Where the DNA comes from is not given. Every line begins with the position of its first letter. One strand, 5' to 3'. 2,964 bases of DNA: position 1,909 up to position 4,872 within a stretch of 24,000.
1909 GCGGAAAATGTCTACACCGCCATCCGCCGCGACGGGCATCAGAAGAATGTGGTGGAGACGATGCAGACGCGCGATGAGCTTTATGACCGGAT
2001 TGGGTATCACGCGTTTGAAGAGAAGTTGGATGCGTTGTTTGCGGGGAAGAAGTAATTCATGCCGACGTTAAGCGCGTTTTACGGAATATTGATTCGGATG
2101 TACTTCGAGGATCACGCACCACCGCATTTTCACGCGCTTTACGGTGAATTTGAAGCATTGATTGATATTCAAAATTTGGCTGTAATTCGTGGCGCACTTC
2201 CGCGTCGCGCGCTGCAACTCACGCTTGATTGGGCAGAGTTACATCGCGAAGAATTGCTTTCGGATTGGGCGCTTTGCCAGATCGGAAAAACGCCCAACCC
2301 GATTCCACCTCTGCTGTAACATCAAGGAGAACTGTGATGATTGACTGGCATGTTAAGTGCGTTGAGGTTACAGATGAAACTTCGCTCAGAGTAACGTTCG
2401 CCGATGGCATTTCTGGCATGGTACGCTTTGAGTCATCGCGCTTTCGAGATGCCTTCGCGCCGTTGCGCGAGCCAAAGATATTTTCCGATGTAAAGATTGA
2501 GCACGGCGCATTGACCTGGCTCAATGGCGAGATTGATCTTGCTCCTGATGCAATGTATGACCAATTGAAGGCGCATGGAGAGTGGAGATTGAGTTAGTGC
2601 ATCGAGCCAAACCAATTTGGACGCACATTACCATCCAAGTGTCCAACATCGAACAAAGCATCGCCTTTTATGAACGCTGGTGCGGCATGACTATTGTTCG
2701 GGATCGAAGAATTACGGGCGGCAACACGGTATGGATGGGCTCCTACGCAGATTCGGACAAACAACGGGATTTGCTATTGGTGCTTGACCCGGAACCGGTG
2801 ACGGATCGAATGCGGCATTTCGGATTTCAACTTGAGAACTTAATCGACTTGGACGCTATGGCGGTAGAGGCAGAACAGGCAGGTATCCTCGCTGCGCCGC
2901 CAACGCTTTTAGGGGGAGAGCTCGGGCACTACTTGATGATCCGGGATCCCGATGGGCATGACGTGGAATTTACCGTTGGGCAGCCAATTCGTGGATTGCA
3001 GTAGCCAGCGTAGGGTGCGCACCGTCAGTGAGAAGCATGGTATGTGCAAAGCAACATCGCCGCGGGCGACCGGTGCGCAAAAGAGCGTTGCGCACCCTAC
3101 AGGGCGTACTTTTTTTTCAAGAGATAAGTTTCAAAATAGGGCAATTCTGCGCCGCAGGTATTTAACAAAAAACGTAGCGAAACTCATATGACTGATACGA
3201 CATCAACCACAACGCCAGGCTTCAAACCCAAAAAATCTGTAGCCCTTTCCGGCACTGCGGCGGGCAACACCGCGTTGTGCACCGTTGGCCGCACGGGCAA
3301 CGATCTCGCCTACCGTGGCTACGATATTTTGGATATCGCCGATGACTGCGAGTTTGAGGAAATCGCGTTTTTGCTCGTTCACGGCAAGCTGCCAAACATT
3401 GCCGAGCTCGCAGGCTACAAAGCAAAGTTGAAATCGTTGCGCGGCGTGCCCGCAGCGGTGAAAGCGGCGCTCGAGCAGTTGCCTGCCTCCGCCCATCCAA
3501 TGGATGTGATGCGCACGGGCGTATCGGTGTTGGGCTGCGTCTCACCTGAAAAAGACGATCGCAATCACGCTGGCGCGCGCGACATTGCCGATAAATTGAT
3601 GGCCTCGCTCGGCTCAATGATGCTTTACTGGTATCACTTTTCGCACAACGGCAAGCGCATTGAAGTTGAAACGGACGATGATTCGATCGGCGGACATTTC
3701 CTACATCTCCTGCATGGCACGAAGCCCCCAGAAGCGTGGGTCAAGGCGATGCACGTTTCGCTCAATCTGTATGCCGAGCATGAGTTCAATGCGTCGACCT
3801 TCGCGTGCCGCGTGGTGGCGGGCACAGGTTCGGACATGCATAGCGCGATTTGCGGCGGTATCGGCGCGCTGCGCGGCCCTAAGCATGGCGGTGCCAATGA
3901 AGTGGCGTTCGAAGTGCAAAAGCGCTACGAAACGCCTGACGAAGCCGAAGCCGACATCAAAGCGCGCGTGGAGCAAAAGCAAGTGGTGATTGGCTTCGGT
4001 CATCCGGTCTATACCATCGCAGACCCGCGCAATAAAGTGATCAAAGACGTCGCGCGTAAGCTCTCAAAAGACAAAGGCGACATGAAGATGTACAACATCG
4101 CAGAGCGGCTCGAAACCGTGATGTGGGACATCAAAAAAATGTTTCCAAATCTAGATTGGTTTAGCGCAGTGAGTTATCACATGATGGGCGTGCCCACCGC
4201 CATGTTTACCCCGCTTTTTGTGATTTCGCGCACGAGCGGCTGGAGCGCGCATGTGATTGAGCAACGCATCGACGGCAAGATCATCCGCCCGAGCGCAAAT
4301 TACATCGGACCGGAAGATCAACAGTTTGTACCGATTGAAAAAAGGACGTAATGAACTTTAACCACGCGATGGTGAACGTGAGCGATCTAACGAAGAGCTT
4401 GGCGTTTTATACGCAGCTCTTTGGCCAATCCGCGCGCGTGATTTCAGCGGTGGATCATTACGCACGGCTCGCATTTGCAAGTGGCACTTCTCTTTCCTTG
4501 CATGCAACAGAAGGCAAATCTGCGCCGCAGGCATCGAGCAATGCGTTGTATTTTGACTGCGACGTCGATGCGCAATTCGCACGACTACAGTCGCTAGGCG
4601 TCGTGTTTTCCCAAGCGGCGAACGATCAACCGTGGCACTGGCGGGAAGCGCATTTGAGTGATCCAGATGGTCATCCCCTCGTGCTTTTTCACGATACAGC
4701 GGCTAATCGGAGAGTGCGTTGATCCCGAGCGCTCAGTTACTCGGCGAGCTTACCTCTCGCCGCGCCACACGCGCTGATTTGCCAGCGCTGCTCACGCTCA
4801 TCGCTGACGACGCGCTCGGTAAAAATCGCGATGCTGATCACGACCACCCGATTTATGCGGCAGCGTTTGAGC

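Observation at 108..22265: Hyper-abundant oriented 16-mer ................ (18 copies in 24 kb): candidate undescribed DNA uptake sequence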

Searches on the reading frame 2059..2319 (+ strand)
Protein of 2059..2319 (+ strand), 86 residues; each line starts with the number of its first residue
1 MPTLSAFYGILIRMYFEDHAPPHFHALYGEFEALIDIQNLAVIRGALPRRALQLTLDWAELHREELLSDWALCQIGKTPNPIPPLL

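Call 7: search_protein_families(library=pfam, proteins=[window:2059-2319:+])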
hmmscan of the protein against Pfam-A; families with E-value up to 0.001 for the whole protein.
window:2059-2319:+ (86 aa): 1 family
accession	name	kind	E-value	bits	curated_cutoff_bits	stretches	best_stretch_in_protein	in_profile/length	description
PF13711.11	DUF4160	-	7.9e-22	77.7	23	1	9-70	1-64/65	Domain of unknown function (DUF4160)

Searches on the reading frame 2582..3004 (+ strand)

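Call 7: search_protein_families(library=pfam, proteins=[window:2582-3004:+])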
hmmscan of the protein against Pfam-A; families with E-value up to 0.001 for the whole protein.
window:2582-3004:+ (140 aa): 1 family
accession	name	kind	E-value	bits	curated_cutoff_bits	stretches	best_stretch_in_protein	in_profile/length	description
PF00903.31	Glyoxalase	-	8.9e-14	52.4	20.6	1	15-130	4-121/121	Glyoxalase/Bleomycin resistance protein/Dioxygenase superfamily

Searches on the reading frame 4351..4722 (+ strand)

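Call 7: search_protein_families(library=pfam, proteins=[window:4351-4722:+])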
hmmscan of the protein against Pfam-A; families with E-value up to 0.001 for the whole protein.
window:4351-4722:+ (123 aa): 3 families
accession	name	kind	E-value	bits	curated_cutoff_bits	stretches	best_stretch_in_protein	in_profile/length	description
PF00903.31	Glyoxalase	-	6.8e-13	49.5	20.6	1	3-110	2-119/121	Glyoxalase/Bleomycin resistance protein/Dioxygenase superfamily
PF12681.13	Glyoxalase_2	-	1.1e-06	29.1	30.1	1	3-108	1-109/118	Glyoxalase-like domain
PF18029.7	Glyoxalase_6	-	1.6e-05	26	23.6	1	7-112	3-105/106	Glyoxalase-like domain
